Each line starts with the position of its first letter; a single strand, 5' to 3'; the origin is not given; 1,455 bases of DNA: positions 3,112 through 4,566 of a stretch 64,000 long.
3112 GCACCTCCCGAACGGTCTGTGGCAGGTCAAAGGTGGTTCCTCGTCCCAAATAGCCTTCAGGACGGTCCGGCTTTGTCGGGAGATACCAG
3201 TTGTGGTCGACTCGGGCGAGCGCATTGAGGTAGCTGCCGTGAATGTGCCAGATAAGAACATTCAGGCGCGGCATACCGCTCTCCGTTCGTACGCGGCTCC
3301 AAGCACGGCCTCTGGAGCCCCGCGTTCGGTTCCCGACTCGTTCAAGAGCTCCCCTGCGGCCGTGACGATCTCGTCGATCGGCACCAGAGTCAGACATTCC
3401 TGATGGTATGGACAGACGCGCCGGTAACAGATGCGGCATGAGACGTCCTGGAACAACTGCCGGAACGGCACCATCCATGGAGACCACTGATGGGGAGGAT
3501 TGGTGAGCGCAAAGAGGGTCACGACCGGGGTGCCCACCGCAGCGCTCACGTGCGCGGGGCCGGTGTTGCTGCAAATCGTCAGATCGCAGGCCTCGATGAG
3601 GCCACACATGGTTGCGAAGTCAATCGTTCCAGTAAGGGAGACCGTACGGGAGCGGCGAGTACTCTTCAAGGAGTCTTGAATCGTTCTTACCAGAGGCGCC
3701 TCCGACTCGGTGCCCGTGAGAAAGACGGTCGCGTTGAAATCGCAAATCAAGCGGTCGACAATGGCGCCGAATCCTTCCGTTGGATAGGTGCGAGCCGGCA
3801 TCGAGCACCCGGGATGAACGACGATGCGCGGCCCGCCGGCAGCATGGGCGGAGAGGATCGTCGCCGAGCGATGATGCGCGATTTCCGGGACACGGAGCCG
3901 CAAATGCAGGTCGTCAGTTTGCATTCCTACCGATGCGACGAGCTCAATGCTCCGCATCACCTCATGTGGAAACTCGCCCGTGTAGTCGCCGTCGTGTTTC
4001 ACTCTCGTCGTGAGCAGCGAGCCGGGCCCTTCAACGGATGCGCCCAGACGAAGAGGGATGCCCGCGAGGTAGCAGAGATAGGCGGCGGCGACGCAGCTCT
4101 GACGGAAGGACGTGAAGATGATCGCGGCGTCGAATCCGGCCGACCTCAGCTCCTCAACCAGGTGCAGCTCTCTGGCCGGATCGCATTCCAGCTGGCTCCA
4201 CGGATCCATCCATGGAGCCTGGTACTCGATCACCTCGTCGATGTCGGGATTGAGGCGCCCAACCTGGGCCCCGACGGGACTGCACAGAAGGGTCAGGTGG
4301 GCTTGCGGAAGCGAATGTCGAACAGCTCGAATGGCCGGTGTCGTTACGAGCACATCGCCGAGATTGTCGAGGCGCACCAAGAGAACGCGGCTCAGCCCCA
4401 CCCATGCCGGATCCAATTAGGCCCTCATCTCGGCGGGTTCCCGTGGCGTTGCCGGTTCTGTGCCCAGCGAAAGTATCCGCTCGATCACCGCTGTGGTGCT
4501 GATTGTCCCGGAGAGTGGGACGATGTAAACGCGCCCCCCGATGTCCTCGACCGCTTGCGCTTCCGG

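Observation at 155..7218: Complete ADP-heptose pathway plus GT9 heptosyltransferase in a Gram-positive-type (actinobacterial-like) genome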

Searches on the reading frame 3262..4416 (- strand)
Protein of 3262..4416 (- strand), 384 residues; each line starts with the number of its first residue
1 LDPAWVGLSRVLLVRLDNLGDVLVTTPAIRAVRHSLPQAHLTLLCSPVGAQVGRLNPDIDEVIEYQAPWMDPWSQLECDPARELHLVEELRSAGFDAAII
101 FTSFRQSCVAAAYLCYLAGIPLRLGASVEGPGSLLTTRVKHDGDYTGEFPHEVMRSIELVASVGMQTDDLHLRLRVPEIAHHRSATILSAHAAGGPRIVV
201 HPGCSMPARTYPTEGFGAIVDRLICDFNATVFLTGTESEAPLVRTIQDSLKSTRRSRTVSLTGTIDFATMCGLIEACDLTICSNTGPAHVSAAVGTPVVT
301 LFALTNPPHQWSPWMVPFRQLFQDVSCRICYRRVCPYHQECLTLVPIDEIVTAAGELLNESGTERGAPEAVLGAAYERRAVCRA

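Call 3: search_protein_families(library=pfam, proteins=[window:3262-4416:-])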
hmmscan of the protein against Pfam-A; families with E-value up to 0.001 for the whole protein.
window:3262-4416:- (384 aa): 1 family
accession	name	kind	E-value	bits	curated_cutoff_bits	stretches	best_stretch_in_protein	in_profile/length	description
PF01075.23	Glyco_transf_9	-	8.5e-27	94.5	22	1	86-338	4-244/247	Glycosyltransferase family 9 (heptosyltransferase)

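Call 4: search_protein_families(library=ncbifam, proteins=[window:3262-4416:-])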
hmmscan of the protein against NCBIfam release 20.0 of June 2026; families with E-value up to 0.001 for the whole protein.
window:3262-4416:- (384 aa): 6 families
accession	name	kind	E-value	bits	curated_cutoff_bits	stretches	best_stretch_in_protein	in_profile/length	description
TIGR02201.1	heptsyl_trn_III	equivalog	1.2e-29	103.5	170.2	1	10-358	1-343/344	putative lipopolysaccharide heptosyltransferase III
TIGR02195.1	heptsyl_trn_II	equivalog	1.4e-25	90.1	134.6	1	11-358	2-338/339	lipopolysaccharide heptosyltransferase II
NF007742.0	PRK10422.1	equivalog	6.4e-21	74.5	467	1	9-364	6-349/352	lipopolysaccharide core heptosyltransferase RfaQ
TIGR02193.1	heptsyl_trn_I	equivalog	9.7e-20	71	185.3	1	10-308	1-287/320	lipopolysaccharide heptosyltransferase I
NF008162.0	PRK10916.1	equivalog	8.8e-13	48.1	569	1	11-307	3-292/348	ADP-heptose--LPS heptosyltransferase RfaF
NF008204.0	PRK10964.1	equivalog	4e-05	22.9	437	0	10-99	2-91/322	lipopolysaccharide heptosyltransferase RfaC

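Call 7: find_homologous_proteins(query=window:3262-4416:-, max_evalue=1e-10)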
Query window:3262-4416:- (384 aa): 1831 proteins with E <= 1e-10 among 8000 candidates; the best 120 are listed.
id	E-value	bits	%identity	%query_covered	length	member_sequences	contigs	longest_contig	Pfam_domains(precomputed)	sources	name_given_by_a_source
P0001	1.0e-259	879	100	100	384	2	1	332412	PF01075.24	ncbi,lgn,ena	-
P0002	2.2e-141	489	60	97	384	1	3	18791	PF01075.24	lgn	-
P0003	5.3e-138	478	58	98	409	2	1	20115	PF01075.24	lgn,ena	-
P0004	9.3e-138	478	59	94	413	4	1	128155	PF01075.24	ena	-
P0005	6.0e-135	468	59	94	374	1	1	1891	PF01075.24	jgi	jgi:ADP-heptose:LPS heptosyltransferase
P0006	5.6e-134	465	59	94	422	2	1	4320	PF01075.24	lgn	-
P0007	1.4e-133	464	60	93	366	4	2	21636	PF01075.24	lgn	-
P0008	2.7e-133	463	60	95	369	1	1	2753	PF01075.24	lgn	-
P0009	6.3e-132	458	57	96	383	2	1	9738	PF01075.24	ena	-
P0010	2.8e-131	456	59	95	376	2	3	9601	PF01075.24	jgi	jgi:ADP-heptose:LPS heptosyltransferase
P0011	2.9e-131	456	58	91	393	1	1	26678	PF01075.24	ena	-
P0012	7.7e-131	455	60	90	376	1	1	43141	PF01075.24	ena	-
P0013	1.6e-130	454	56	99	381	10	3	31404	PF01075.24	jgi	jgi:lipopolysaccharide heptosyltransferase II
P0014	1.8e-130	454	60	94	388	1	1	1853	PF01075.24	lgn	-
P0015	3.0e-130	453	55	98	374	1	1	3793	PF01075.24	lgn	-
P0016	3.3e-130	453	58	95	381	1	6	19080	PF01075.24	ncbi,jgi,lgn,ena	-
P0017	3.4e-130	453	58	97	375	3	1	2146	PF01075.24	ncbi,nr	ncbi:MAG: glycosyltransferase family 9 protein [Chloroflexota bacterium]|nr:glycosyltransferase fami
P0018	3.7e-130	452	57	97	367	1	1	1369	PF01075.24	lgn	-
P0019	4.0e-130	452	57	97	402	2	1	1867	PF01075.24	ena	-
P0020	4.1e-130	452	60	94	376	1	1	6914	PF01075.24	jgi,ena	-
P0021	5.0e-130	452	58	95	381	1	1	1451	PF01075.24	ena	-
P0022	9.8e-130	451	55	94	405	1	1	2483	PF01075.24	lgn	-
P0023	1.2e-129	451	58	95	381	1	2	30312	PF01075.24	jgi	jgi:lipopolysaccharide heptosyltransferase II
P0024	1.4e-129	451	58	97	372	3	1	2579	PF01075.24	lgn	-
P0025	1.6e-129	450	58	93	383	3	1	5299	PF01075.24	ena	-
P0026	2.4e-129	450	57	95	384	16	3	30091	PF01075.24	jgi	jgi:lipopolysaccharide heptosyltransferase II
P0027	2.4e-129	450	57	96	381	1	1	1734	PF01075.24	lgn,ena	-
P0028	3.4e-129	449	58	95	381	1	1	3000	PF01075.24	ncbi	-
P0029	4.6e-129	449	58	98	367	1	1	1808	PF01075.24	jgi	jgi:ADP-heptose:LPS heptosyltransferase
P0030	5.0e-129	449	57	94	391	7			PF01075.24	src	-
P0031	5.1e-129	449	59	93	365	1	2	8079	PF01075.24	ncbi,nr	ncbi:MAG: glycosyltransferase family 9 protein [Chloroflexota bacterium]|nr:glycosyltransferase fami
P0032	5.6e-129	449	57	96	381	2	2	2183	PF01075.24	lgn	-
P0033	5.7e-129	449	58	96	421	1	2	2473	PF01075.24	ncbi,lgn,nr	ncbi:MAG: glycosyltransferase family 9 protein [Chloroflexota bacterium]|nr:glycosyltransferase fami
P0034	6.1e-129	448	56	97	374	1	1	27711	PF01075.24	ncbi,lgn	-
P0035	6.3e-129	448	55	99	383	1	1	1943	PF01075.24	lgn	-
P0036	8.8e-129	448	57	95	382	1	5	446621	PF01075.24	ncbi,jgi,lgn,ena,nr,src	ncbi:MAG TPA: glycosyltransferase family 9 protein [Ktedonobacteraceae bacterium]|nr:glycosyltransfe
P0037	1.0e-128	448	58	95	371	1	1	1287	PF01075.24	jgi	jgi:ADP-heptose:LPS heptosyltransferase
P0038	1.0e-128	448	58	93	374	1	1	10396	PF01075.24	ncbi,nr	ncbi:MAG TPA: glycosyltransferase family 9 protein [Thermomicrobiales bacterium]|nr:glycosyltransfer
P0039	1.1e-128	448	57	96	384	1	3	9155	PF01075.24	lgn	-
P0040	1.5e-128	447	57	96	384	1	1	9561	PF01075.24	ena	-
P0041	1.6e-128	447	57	96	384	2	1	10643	PF01075.24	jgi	-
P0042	2.5e-128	446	57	96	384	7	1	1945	PF01075.24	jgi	-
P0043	2.6e-128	446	58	95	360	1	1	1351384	PF01075.24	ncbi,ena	-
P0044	2.7e-128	446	57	96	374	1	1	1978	PF01075.24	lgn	-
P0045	4.7e-128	446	58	94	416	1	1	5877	PF01075.24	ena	-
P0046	5.3e-128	445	56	95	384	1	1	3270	PF01075.24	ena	-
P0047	5.7e-128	445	57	94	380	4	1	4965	PF01075.24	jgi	jgi:ADP-heptose:LPS heptosyltransferase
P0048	6.5e-128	445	57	94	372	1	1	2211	PF01075.24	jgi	jgi:ADP-heptose:LPS heptosyltransferase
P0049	6.6e-128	445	57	96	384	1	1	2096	PF01075.24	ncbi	-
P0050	7.1e-128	445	57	96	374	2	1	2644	PF01075.24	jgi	jgi:lipopolysaccharide heptosyltransferase II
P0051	7.9e-128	445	57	96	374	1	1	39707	PF01075.24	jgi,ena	-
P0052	8.0e-128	445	56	94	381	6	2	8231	PF01075.24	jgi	jgi:ADP-heptose:LPS heptosyltransferase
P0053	9.7e-128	445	60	92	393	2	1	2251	PF01075.24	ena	-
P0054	1.1e-127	444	57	94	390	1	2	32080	PF01075.24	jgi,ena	-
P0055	1.4e-127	444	54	96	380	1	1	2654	PF01075.24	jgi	jgi:ADP-heptose:LPS heptosyltransferase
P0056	1.4e-127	444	56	94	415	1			PF01075.24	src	-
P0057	1.6e-127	444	56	94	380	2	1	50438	PF01075.24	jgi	jgi:lipopolysaccharide heptosyltransferase II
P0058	1.9e-127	444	57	95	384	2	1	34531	PF01075.24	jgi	jgi:lipopolysaccharide heptosyltransferase II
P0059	1.9e-127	444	57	94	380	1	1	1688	PF01075.24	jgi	jgi:ADP-heptose:LPS heptosyltransferase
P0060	2.0e-127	444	55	94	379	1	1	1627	PF01075.24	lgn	-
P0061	2.0e-127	443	58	95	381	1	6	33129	PF01075.24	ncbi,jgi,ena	-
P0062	2.1e-127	443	57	94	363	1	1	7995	PF01075.24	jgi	jgi:lipopolysaccharide heptosyltransferase II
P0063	2.4e-127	443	58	90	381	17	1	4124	PF01075.24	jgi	jgi:ADP-heptose:LPS heptosyltransferase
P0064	2.5e-127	443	57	91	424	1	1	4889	PF01075.24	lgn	-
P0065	2.6e-127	443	57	94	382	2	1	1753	PF01075.24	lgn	-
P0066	3.0e-127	443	57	95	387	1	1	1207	PF01075.24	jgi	-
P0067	3.3e-127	443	57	95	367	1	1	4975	PF01075.24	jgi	jgi:lipopolysaccharide heptosyltransferase II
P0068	3.7e-127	443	57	96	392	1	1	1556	PF01075.24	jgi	jgi:ADP-heptose:LPS heptosyltransferase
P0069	3.9e-127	443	57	96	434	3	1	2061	PF01075.24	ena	-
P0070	4.6e-127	442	57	96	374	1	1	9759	PF01075.24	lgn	-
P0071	5.0e-127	442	58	94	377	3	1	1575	PF01075.24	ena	-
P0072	5.0e-127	442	59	94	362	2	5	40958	PF01075.24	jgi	jgi:lipopolysaccharide heptosyltransferase II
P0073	5.3e-127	442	58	95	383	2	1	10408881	PF01075.24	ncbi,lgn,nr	ncbi:MAG: glycosyltransferase family 9 protein [Ardenticatenaceae bacterium]|nr:glycosyltransferase 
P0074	5.8e-127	442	55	96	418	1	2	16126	PF01075.24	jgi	-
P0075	6.8e-127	442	59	93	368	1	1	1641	PF01075.24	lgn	-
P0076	7.7e-127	442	55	94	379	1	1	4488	PF01075.24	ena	-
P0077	9.7e-127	441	55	95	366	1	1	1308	PF01075.24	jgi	jgi:ADP-heptose:LPS heptosyltransferase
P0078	1.1e-126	441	53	100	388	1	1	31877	PF01075.24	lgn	-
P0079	1.1e-126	441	57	96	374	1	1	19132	PF01075.24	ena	-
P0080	1.2e-126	441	56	94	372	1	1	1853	PF01075.24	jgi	jgi:lipopolysaccharide heptosyltransferase II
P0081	1.6e-126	440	56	94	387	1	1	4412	PF01075.24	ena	-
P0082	1.7e-126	440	58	95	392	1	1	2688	PF01075.24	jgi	jgi:lipopolysaccharide heptosyltransferase II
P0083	1.9e-126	440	56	96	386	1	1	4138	PF01075.24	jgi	jgi:lipopolysaccharide heptosyltransferase II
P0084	2.0e-126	440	55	94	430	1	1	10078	PF01075.24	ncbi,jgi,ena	-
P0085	2.1e-126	440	54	98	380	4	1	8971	PF01075.24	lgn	-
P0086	2.1e-126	440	56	94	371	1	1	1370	PF01075.24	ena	-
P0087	2.7e-126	440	58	94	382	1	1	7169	PF01075.24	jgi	jgi:ADP-heptose:LPS heptosyltransferase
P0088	2.8e-126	440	58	94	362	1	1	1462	PF01075.24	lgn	-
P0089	2.9e-126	440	58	97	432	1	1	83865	PF01075.24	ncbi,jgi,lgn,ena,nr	ncbi:MAG TPA: glycosyltransferase family 9 protein [Ktedonobacteraceae bacterium]|nr:glycosyltransfe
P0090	3.4e-126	439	59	89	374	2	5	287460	PF01075.24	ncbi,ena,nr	ncbi:MAG TPA: glycosyltransferase family 9 protein [Chloroflexota bacterium]|nr:glycosyltransferase 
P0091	3.6e-126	439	56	97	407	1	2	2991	PF01075.24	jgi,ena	-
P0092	3.7e-126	439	55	96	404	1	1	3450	PF01075.24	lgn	-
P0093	3.8e-126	439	58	94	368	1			PF01075.24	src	-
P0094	4.5e-126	439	57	95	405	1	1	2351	PF01075.24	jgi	jgi:lipopolysaccharide heptosyltransferase II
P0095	4.6e-126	439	57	95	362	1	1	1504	PF01075.24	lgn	-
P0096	5.4e-126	439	55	95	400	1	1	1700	PF01075.24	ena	-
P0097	7.9e-126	438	56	98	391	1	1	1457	PF01075.24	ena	-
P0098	9.4e-126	438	56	94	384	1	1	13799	PF01075.24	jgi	jgi:ADP-heptose:LPS heptosyltransferase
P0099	1.0e-125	438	56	98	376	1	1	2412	PF01075.24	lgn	-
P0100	1.1e-125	438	57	93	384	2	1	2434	PF01075.24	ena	-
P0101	1.1e-125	438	60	90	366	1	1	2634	PF01075.24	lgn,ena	-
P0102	1.2e-125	438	54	94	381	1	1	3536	PF01075.24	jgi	jgi:ADP-heptose:LPS heptosyltransferase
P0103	1.2e-125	438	56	94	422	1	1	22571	PF01075.24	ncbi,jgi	-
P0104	1.2e-125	438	57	95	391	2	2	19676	PF01075.24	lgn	-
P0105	1.2e-125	438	55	97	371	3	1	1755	PF01075.24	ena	-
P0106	1.3e-125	438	50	100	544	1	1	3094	PF01075.24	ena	-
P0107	1.4e-125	437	57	93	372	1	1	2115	PF01075.24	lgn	-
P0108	1.5e-125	437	58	92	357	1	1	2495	PF01075.24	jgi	jgi:ADP-heptose:LPS heptosyltransferase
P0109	1.6e-125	437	57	93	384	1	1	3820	PF01075.24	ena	-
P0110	1.6e-125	437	58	94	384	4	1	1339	PF01075.24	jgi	jgi:ADP-heptose:LPS heptosyltransferase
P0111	1.7e-125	437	56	94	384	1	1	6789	PF01075.24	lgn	-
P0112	1.8e-125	437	57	97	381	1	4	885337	PF01075.24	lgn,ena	-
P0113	1.9e-125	437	57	97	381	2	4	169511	PF01075.24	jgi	-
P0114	2.1e-125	437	57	94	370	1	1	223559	PF01075.24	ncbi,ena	-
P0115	2.6e-125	437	56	93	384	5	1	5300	PF01075.24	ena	-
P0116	2.6e-125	437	57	93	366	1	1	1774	PF01075.24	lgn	-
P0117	2.6e-125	437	57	93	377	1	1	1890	PF01075.24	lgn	-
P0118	2.6e-125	437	56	93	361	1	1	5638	PF01075.24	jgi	jgi:lipopolysaccharide heptosyltransferase II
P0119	2.7e-125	437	56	94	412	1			PF01075.24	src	-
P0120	2.8e-125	436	56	94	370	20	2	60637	PF01075.24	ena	-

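Call 8: find_encoding_contigs(protein=P0001, flank=10000, max_places=3)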
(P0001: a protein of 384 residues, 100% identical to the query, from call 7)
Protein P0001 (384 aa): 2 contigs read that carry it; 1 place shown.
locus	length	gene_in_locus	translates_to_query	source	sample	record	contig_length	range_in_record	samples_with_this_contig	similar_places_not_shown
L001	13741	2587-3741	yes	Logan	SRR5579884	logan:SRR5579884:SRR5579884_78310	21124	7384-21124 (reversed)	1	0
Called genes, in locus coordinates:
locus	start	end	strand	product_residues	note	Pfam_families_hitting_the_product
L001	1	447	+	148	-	?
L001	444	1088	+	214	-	PF08645:PNK3P (weak), PF13419:HAD_2 (faint), PF00702:Hydrolase (weak), PF13242:Hydrolase_like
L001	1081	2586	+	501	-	PF00294:PfkB, PF01467:CTP_transf_like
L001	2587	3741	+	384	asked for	PF01075:Glyco_transf_9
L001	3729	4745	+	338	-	PF13524:Glyco_trans_1_2 (weak), PF00534:Glycos_transf_1, PF13692:Glyco_trans_1_4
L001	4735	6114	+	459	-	PF13439:Glyco_transf_4, PF13579:Glyco_trans_4_4, PF20706:GT4-conflict, PF00534:Glycos_transf_1, PF13692:Glyco_trans_1_4, PF13524:Glyco_trans_1_2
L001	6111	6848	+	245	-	PF00106:adh_short, PF08659:KR, PF23441:SDR, PF13561:adh_short_C2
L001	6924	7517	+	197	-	PF01965:DJ-1_PfpI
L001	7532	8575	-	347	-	PF21338:Top1B_N_bact, PF01028:Topoisom_I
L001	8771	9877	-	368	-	PF15902:Sortilin-Vps10 (faint), PF02012:BNR (faint), PF15899:BNR_6 (faint)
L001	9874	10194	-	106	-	PF02597:ThiS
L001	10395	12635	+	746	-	PF01590:GAF, PF13185:GAF_2, PF13492:GAF_3, PF01590:GAF, PF13185:GAF_2, PF13492:GAF_3, PF13185:GAF_2, PF01590:GAF, +2 more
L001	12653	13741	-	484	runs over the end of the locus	PF00282:Pyridoxal_deC, PF05889:SepSecS (faint)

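Call 10: find_related_loci(query=A1, collection=genome_contigs, flank=10000)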
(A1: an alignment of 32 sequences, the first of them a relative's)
Query A1 (384 aa) in genome_contigs; peptide patterns used: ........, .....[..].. (x = any residue, [..] = any of these).
213 stretches matched a pattern; 144 encode a relative of the query (tblastn E <= 1e-3); the best 80 are kept; 80 distinct loci.
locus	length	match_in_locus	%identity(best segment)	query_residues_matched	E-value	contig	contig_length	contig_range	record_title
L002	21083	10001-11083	59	3-362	1e-139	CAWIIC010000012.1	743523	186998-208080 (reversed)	MAG: uncultured proteobacterium isolate MFD05502.bin.2.114 genome assembly, contig: contig_34873, whole genome shotgun s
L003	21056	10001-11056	58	1-366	1e-131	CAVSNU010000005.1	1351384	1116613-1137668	MAG: uncultured Chloroflexia bacterium isolate MFD03066.bin.1.56 genome assembly, contig: contig_7346, whole genome shot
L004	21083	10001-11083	57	1-363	2e-131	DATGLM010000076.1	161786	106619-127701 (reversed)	MAG TPA_asm: Ktedonobacteraceae bacterium isolate SMAG_U9886 k141_319923, whole genome shotgun sequence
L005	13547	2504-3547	60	4-358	6e-131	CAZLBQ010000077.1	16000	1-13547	MAG TPA_asm: uncultured Anaerolineales bacterium isolate binchicken_co60_4 genome assembly, contig: NODE_5318_length_160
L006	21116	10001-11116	56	1-374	2e-130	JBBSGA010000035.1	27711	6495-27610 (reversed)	MAG: Chloroflexales bacterium isolate LS2_sbin.21 LS2_sbin.21_K_386358_L_27711_cov_9.9925, whole genome shotgun sequence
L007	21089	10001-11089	56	1-365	1e-130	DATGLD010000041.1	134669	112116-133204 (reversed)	MAG TPA_asm: Ktedonobacteraceae bacterium isolate SMAG_U9877 k141_528884, whole genome shotgun sequence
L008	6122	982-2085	56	1-374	1e-129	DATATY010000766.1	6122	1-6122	MAG TPA_asm: Nitrolancea sp. isolate SMAG_U5558 k141_2222301, whole genome shotgun sequence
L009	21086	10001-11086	58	5-375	3e-129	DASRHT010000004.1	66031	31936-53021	MAG TPA_asm: Ktedonobacteraceae bacterium isolate SMAG_U10091 k141_992169, whole genome shotgun sequence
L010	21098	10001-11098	55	1-372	4e-129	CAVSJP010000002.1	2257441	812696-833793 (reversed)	MAG: uncultured Chloroflexia bacterium isolate MFD01721.bin.1.301 genome assembly, contig: contig_1485, whole genome sho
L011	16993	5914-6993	57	1-362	2e-129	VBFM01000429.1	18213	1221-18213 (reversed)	MAG: Chloroflexi bacterium isolate CF_52 14_1009_12_20cm_scaffold_3871, whole genome shotgun sequence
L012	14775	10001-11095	56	1-366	5e-129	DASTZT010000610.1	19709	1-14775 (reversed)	MAG TPA_asm: Ktedonobacteraceae bacterium isolate SMAG_U2476 k141_1313479, whole genome shotgun sequence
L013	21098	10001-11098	56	5-371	5e-129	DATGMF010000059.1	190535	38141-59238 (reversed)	MAG TPA_asm: Ktedonosporobacter sp. isolate SMAG_U9905 k141_497558, whole genome shotgun sequence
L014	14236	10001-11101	57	1-374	6e-129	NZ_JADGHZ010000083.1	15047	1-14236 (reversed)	MAG: Sphaerobacter sp. isolate HOG56 NODE_2496_length_15047_cov_28.816765, whole genome shotgun sequence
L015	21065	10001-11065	56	1-361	6e-129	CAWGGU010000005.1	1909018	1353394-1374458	MAG: uncultured Chloroflexia bacterium isolate MFD01721.bin.1.331 genome assembly, contig: contig_21699, whole genome sh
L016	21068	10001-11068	57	4-361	1e-128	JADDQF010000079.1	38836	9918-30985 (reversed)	MAG: bacterium isolate LB3_1 AB19_LB3_134_length_38852_cov_157, whole genome shotgun sequence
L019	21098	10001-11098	55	1-372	3e-128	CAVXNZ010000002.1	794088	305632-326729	MAG: uncultured Chloroflexia bacterium isolate MFD01721.bin.1.126 genome assembly, contig: contig_16693, whole genome sh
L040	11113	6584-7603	58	1-342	2e-125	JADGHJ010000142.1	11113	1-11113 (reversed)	MAG: Chloroflexota bacterium isolate HOG27 NODE_4022_length_11113_cov_17.745869, whole genome shotgun sequence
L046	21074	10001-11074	57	1-360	3e-124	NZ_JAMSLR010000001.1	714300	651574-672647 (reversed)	Thermalbibacter longus strain CFH 74404 Scaffold1, whole genome shotgun sequence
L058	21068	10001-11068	58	1-358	3e-123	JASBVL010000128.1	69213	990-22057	MAG: Sphaerobacter sp. isolate Bu17 Bu17_contig129, whole genome shotgun sequence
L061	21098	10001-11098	54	1-368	9e-123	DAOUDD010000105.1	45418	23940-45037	MAG TPA_asm: Ktedonobacteraceae bacterium isolate L3_2 k53_70707, whole genome shotgun sequence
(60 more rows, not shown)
